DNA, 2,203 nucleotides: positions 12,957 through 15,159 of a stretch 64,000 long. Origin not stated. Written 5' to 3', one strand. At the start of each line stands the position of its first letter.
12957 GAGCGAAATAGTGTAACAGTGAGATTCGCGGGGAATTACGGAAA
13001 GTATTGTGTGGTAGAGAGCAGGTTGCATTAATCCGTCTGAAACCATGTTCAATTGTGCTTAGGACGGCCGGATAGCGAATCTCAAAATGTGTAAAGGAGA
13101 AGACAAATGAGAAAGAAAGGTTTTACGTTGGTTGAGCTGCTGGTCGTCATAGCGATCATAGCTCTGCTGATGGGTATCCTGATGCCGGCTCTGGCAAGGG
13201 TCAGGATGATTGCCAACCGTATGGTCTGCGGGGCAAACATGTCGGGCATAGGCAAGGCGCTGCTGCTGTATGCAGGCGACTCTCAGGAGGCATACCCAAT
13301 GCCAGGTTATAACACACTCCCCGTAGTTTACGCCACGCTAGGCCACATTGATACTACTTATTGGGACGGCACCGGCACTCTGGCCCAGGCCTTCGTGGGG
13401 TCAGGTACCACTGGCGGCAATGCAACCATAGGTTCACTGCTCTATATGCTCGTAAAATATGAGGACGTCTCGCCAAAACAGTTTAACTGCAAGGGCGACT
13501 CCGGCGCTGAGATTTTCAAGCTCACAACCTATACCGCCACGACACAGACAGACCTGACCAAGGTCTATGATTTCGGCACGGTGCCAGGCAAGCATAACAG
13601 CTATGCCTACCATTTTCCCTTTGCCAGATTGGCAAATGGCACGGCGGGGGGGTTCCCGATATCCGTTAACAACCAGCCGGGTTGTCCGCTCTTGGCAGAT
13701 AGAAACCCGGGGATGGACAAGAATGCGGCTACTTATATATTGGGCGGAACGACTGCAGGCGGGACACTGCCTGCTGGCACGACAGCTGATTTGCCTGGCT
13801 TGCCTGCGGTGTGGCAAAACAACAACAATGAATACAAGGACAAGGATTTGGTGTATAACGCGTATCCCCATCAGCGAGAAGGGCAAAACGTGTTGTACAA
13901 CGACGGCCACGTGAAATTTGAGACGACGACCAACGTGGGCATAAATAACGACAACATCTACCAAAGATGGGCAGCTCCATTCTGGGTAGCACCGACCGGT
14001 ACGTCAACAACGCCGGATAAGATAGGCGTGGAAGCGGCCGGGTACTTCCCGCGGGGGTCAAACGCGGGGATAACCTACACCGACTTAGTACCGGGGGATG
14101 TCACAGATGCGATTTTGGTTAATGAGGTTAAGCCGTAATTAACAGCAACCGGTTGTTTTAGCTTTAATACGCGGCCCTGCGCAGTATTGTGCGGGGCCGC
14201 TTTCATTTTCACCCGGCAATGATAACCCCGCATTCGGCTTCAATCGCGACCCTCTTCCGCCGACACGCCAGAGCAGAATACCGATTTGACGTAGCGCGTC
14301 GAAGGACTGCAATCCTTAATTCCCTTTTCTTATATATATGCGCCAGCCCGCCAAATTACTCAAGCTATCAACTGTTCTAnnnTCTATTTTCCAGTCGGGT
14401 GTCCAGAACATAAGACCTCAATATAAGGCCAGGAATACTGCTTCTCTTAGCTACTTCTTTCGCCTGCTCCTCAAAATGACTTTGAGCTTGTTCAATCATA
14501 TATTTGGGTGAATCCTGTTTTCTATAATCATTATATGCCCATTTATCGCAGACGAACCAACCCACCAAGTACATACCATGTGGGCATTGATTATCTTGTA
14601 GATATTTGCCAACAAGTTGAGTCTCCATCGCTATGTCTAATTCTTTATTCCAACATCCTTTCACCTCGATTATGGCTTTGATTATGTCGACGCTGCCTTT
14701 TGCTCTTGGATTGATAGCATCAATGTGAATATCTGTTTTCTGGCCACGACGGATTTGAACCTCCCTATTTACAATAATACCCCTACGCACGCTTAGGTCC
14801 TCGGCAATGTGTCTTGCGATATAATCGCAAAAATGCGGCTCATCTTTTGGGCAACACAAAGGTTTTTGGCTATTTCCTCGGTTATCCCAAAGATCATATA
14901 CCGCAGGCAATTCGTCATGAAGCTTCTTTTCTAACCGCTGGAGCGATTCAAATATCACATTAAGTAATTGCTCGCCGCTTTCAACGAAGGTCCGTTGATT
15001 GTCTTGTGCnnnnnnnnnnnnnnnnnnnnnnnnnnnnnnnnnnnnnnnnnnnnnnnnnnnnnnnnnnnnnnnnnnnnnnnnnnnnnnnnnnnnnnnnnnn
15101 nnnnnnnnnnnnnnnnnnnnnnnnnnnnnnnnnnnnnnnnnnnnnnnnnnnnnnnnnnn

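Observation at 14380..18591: Stand-alone ~1,400-aa NACHT-type STAND NTPase with a C-terminal PD-(D/E)xK nuclease-like module (reversed domain order)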

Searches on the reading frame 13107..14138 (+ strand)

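Call 18: search_protein_families(library=pfam, proteins=[window:13107-14138:+], max_evalue=0.00001)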
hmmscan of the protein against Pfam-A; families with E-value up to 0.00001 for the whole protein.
window:13107-14138:+ (343 aa): 1 family
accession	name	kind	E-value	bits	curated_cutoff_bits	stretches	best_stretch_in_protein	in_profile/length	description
PF07963.17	N_methyl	-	2.6e-08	33.5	21.2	1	2-26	3-27/27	Prokaryotic N-terminal methylation motif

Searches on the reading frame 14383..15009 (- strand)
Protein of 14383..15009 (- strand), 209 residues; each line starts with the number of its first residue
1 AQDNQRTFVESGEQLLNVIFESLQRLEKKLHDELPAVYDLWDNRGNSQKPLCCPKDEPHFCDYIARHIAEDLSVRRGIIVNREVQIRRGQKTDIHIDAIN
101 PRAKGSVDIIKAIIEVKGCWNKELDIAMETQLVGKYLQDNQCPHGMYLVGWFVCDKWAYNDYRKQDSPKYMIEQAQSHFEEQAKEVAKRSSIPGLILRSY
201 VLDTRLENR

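Call 24: search_protein_families(library=pfam, alignment_id=A1, max_evalue=1)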
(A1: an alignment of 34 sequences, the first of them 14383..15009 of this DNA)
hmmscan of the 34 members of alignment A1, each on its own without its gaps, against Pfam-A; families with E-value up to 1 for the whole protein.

A. member 1, window:14383-15009:- (209 aa): 1 family
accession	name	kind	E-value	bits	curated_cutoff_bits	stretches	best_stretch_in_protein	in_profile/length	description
PF20247.3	DUF6602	-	0.19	12.1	27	1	56-127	17-94/104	Domain of unknown function (DUF6602)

B. families by the number of members that match (of 34 scanned): 11 families
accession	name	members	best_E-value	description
PF13366.12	PDDEXK_3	4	0.024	PD-(D/E)XK nuclease superfamily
PF15723.11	MqsR_toxin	1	0.017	Motility quorum-sensing regulator, toxin of MqsA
PF21182.2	FOG1-like_PR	1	0.04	Zinc finger protein ZFPM1-like, PR domain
PF10862.14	FcoT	1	0.044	FcoT-like thioesterase domain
PF05315.17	ICEA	1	0.044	ICEA Protein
PF24399.1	DUF7543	1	0.095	Family of unknown function (DUF7543)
PF18780.6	HNH_repeat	1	0.095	Homing endonuclease associated repeat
PF13011.12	LZ_Tnp_IS481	1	0.15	leucine-zipper of insertion element IS481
PF21268.3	Helic-prim_T7_N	1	0.15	Bacteriophage T7 DNA helicase/primase, N-terminal a+b fold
PF20247.3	DUF6602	1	0.19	Domain of unknown function (DUF6602)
PF06743.20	FAST_1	1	0.28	FAST kinase-like protein, subdomain 1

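Call 32: predict_structure(alignment_id=A1)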
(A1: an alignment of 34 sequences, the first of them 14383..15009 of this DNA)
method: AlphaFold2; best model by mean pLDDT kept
length: 209 residues; sequences in the alignment: 34
mean_pLDDT: 89.3   pTM: 0.87
mean pLDDT of the five models: 89.3, 89.0, 87.6, 86.9, 86.3
residues with pLDDT >= 90: 155; 70-90: 35; 50-70: 8; < 50: 11
segments of 3 or more residues with pLDDT < 50: 1-5, 85-90
pLDDT, mean of each block of 10 residues (from residue 1): 59 95 96 91 89 94 94 80 54 84 82 96 97 94 97 95 95 98 98 97 90
secondary structure, 60 per line:
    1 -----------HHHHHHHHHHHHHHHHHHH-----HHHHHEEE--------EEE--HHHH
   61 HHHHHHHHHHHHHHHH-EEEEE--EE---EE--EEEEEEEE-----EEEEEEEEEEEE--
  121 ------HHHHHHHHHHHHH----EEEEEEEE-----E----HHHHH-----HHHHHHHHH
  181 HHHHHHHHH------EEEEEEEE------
elements in order: H12-30 H36-40 E41-43 E52-54 H57-76 E78-82 E94-101 E107-118 H127-139 E144-151 H162-166 H172-189 E196-203

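Call 36: fold_search(model_id=the predicted structure, library=pdb)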
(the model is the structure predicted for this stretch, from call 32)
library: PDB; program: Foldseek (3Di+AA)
matches with E <= 10: 1092; with E <= 0.001: 0
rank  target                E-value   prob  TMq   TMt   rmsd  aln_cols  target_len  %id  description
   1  8rqi_A                1.1e-02  0.13  0.14  0.16  15.5       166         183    8  Structure of Rhizobium NopD with ubiquitin (released 2024-11-20)
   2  5tgq                  1.8e-02  0.77  0.38  0.36  11.7       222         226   12  Restriction-modification system Type II R.SwaI, DNA free (released 2016-12-21)
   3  8oi3_A                3.2e-02  0.09  0.14  0.16  15.4       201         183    9  Structure of NopD with AtSUMO2 (released 2024-04-03)
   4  7r8f                  3.8e-02  0.10  0.17  0.07  21.5       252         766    7  Crystal structure of Pseudooceanicola lipolyticus Argonaute (released 2022-07-06)
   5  8q44_A                4.1e-02  0.41  0.36  0.19  19.7       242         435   11  Crystal structure of cA4-bound Can2 (E364R) in complex with oligo-T DNA (released 2023-11-22)
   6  7f6l_A                4.1e-02  0.33  0.23  0.19   8.3       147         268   13  Crystal structure of human MUS81-EME2 complex (released 2022-03-02)
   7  6ut7_G                5.3e-02  0.75  0.34  0.19   8.3       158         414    9  Fitted model for the tetradecameric assembly of Thermococcus gammatolerans McrB AAA+ hexamers with bound McrC (released 2020-10-21)
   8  5klp_B                6.0e-02  0.15  0.24  0.19  16.0       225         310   11  Crystal structure of HopZ1a in complex with IP6 (released 2016-08-10)
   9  7r8i_A                6.0e-02  0.10  0.17  0.07  18.5       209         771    6  Crystal structure of Pseudooceanicola lipolyticus Argonaute bound to 5' OH guide DNA in the presence of Mg2+ (released 2022-11-09)
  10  7r8k                  6.0e-02  0.09  0.18  0.07  22.0       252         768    6  Crystal structure of Pseudooceanicola lipolyticus Argonaute (SeMet labeled protein) (released 2022-07-06)
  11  1esg_B                6.8e-02  0.63  0.42  0.42   6.6       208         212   12  RESTRICTION ENDONUCLEASE BAMHI BOUND TO A NON-SPECIFIC DNA. (released 2000-05-31)
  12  7r8g_A                7.2e-02  0.08  0.18  0.07  22.2       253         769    7  Crystal structure of Pseudooceanicola lipolyticus Argonaute bound to 5' OH guide DNA (released 2022-07-06)
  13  3odh_A                8.2e-02  0.47  0.36  0.38   7.7       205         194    9  Structure of OkrAI/DNA complex (released 2010-10-06)
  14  1bam                  8.8e-02  0.66  0.43  0.45   6.2       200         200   12  STRUCTURE OF RESTRICTION ENDONUCLEASE BAMHI PHASED AT 1.95 ANGSTROMS RESOLUTION BY MAD ANALYSIS (released 1995-02-27)
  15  1wtd_A                9.3e-02  0.09  0.20  0.18  14.2       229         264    9  Crystal structure of type II restrcition endonuclease, EcoO109I DNA-free form (released 2004-12-14)
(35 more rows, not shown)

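Call 37: search_solved_structures(query=A1, max_evalue=10)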
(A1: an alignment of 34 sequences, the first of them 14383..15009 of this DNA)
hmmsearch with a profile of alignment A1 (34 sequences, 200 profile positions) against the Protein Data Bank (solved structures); distinct sequences matched with E-value up to 10: 5.
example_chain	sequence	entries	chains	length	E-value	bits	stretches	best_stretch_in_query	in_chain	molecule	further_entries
9tqb_F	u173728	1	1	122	0.049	16.4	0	9-45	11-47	SNAPIN protein homolog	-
5jir_B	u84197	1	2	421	0.17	14.7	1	6-78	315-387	OOP family OmpA-OmpF porin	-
6msp_A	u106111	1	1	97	0.22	14.3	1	63-122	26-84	De novo Designed Protein Foldit3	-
6kos_A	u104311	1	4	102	0.95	12.2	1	6-63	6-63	SUWA (Super WA20)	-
1sf8_A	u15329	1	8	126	1.1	12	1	33-86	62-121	Chaperone protein htpG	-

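Call 43: fold_search(model_id=the predicted structure, library=viral)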
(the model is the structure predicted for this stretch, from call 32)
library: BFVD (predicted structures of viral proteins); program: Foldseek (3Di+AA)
matches with E <= 10: 1213; with E <= 0.001: 1
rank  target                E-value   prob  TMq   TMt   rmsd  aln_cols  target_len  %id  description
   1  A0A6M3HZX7            1.0e-04  1.00  0.35  0.55   6.8       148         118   16  (no name in the UniProt tables at hand)
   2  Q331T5                3.4e-03  0.96  0.36  0.36  11.8       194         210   15  (no name in the UniProt tables at hand)
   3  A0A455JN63            6.1e-03  0.63  0.28  0.23  22.9       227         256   13  Protein UL24 homolog [Cervid alphaherpesvirus 2]
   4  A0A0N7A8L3            8.3e-03  0.85  0.32  0.37   8.0       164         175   12  (no name in the UniProt tables at hand)
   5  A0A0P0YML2            9.5e-03  0.18  0.18  0.09  13.1       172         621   12  (no name in the UniProt tables at hand)
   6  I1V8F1                1.0e-02  0.94  0.19  0.16   6.8        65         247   17  Protein UL24 homolog [Equid alphaherpesvirus 8]
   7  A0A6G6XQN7            1.1e-02  0.85  0.32  0.18   8.9       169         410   12  (no name in the UniProt tables at hand)
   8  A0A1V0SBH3            1.3e-02  0.51  0.30  0.20  13.1       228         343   10  DUF2726 domain-containing protein [Catovirus CTV1]
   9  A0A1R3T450            1.5e-02  0.87  0.22  0.14   8.8        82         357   15  Nuclear protein UL24 [Spheniscid alphaherpesvirus 1]
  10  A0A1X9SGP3            1.6e-02  0.84  0.26  0.28   4.7       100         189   14  (no name in the UniProt tables at hand)
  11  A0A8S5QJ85            1.7e-02  0.98  0.36  0.27   6.3       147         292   12  Restriction endonuclease [Siphoviridae sp. ctezl47]
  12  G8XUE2                1.7e-02  0.35  0.19  0.17  20.3       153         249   13  Nuclear protein UL24 [Aotine betaherpesvirus 1]
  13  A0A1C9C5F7            1.8e-02  0.54  0.32  0.20  12.5       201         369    9  C2H2-type domain-containing protein [Heterosigma akashiwo virus 01]
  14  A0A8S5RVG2            1.9e-02  0.38  0.23  0.24  14.2       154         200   14  PD-(D/E)XK nuclease superfamily protein [Siphoviridae sp. ctHip2]
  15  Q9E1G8                1.9e-02  0.25  0.16  0.12  16.2       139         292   14  UL24 [Meleagrid herpesvirus 1]
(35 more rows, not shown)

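Call 53: search_protein_representatives(alignment_id=A1)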
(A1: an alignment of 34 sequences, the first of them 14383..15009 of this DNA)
Query: 34 sequences, 200 profile positions. Proteins with E-value up to 0.001 (for the whole library): 3408; up to 1e-10: 2656; up to 1e-30: 1589. The best 150 are listed.
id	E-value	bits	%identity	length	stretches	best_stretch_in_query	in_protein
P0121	6.3e-89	313.2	-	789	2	2-200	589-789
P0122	1.6e-87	308.6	-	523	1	2-200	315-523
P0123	8.0e-86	303.1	-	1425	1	2-200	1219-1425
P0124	2.2e-85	301.6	-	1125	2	2-200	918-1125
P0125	5.2e-85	300.4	-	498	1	1-199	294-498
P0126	1.9e-84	298.6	-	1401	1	5-199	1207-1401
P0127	2.1e-84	298.4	-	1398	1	3-200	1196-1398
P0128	3.5e-84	297.7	-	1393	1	2-200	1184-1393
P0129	4.0e-84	297.5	-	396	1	2-200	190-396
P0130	4.5e-84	297.3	-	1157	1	2-200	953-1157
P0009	6.0e-84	296.9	-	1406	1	2-200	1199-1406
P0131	1.2e-83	296.0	-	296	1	3-200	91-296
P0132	1.7e-83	295.4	-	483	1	3-200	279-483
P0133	3.0e-83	294.6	-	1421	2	3-200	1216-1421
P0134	4.2e-83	294.2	-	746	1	2-200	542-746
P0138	6.2e-82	290.3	-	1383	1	3-199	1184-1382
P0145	7.8e-81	286.8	-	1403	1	2-200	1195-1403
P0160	3.9e-79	281.2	-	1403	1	3-200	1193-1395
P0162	1.1e-78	279.8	-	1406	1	3-200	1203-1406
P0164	1.7e-78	279.1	-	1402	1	1-200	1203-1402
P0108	8.1e-78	276.9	-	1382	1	1-200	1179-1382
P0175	3.5e-77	274.9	-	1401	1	1-199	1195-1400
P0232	6.4e-73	260.9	-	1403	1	3-200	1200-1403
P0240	1.5e-72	259.7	-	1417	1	2-199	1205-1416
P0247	2.6e-72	259.0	-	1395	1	2-199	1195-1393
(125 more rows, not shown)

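Call 54: search_protein_families(library=ncbifam, proteins=[window:14383-15009:-], max_evalue=10)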
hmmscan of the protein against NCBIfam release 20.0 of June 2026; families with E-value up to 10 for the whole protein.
window:14383-15009:- (209 aa): 2 families
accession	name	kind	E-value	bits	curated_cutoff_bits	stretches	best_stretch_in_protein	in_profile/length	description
NF058535.1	antiphage_EruA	equivalog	6.1e-13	47.8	1000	1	9-152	1143-1272/1318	NACHT domain-containing antiphage protein EruA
NF058534.1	antiphage_HyoA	equivalog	5.5e-09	34.2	1200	1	55-188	1287-1416/1430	NACHT domain-containing antiphage protein HyoA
